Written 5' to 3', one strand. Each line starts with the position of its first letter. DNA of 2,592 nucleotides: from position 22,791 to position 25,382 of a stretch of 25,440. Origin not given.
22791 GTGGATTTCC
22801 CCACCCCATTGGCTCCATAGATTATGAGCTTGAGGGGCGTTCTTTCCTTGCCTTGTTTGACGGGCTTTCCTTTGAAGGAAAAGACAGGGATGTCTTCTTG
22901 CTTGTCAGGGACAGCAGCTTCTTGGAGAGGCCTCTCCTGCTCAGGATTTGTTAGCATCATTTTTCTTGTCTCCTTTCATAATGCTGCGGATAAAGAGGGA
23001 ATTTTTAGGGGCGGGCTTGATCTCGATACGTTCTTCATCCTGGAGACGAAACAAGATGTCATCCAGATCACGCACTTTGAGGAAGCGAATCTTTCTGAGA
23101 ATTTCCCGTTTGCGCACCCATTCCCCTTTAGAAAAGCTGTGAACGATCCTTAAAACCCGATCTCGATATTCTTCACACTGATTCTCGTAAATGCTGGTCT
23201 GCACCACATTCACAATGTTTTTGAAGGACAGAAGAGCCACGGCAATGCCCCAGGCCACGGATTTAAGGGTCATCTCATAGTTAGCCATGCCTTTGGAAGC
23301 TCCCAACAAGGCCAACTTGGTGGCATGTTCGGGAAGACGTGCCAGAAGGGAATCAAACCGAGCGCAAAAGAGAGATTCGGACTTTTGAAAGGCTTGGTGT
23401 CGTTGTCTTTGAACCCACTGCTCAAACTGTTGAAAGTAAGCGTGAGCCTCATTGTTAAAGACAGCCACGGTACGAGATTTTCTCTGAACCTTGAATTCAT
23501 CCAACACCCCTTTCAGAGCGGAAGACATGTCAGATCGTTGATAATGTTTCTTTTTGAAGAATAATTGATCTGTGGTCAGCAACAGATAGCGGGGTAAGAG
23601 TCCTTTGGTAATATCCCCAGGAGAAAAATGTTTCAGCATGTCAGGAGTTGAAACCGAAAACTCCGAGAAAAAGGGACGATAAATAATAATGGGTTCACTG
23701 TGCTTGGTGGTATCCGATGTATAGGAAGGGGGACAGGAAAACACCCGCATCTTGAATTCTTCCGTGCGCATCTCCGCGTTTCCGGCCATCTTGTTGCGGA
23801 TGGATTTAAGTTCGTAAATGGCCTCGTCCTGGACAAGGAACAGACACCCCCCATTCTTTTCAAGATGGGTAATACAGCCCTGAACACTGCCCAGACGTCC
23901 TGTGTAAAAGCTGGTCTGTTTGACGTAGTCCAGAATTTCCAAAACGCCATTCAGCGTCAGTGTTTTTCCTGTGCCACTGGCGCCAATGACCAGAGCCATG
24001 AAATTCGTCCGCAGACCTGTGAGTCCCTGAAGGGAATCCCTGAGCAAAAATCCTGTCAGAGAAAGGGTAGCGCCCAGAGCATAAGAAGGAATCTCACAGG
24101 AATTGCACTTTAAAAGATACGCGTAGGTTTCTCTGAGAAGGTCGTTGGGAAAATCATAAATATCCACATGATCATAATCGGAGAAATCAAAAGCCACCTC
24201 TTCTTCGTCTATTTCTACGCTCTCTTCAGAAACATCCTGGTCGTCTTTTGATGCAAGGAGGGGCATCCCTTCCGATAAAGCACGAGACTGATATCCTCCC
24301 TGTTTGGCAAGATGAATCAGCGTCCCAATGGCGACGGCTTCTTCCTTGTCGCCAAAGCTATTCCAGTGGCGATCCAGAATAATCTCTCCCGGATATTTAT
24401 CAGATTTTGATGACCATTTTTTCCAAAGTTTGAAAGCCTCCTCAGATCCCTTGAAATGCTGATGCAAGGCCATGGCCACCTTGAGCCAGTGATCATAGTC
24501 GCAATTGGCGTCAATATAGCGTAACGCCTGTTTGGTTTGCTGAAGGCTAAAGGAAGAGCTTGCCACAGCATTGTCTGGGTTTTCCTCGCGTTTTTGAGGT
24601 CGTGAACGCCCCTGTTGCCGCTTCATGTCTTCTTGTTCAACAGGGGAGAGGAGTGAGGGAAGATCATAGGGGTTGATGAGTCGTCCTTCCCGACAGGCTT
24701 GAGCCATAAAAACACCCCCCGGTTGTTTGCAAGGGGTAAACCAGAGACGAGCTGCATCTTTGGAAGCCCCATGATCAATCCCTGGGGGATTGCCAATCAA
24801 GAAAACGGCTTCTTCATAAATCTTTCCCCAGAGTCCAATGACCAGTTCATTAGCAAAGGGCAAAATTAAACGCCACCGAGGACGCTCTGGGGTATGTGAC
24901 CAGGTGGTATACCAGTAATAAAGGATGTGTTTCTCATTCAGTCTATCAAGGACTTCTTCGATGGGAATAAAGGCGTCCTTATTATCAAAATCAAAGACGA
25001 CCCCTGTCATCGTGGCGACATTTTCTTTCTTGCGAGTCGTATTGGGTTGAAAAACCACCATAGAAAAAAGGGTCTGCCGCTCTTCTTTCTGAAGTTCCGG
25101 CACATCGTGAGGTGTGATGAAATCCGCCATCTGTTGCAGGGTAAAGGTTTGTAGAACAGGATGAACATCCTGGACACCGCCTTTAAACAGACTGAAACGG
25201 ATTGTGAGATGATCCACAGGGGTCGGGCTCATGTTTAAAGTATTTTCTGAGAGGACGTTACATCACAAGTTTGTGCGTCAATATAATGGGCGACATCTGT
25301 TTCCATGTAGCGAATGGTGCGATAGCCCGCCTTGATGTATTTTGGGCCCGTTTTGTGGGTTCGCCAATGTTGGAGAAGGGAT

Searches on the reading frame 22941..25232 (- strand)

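Call 8: search_protein_families(library=ncbifam, max_evalue=0.01, proteins=[window:22941-25232:-])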
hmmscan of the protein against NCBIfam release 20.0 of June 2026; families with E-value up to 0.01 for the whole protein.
window:22941-25232:- (763 aa): 0 families

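Call 79: search_protein_families(library=pfam, max_evalue=0.01, proteins=[window:22941-25232:-])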
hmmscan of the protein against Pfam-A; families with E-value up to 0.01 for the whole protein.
window:22941-25232:- (763 aa): 2 families
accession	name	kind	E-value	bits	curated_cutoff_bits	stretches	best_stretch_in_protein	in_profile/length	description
PF08707.16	PriCT_2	-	1.3e-20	73.9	22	1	234-309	2-77/77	Primase C terminal 2 (PriCT-2)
PF13148.11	DUF3987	-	2.5e-08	34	27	1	449-643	131-326/364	Protein of unknown function (DUF3987)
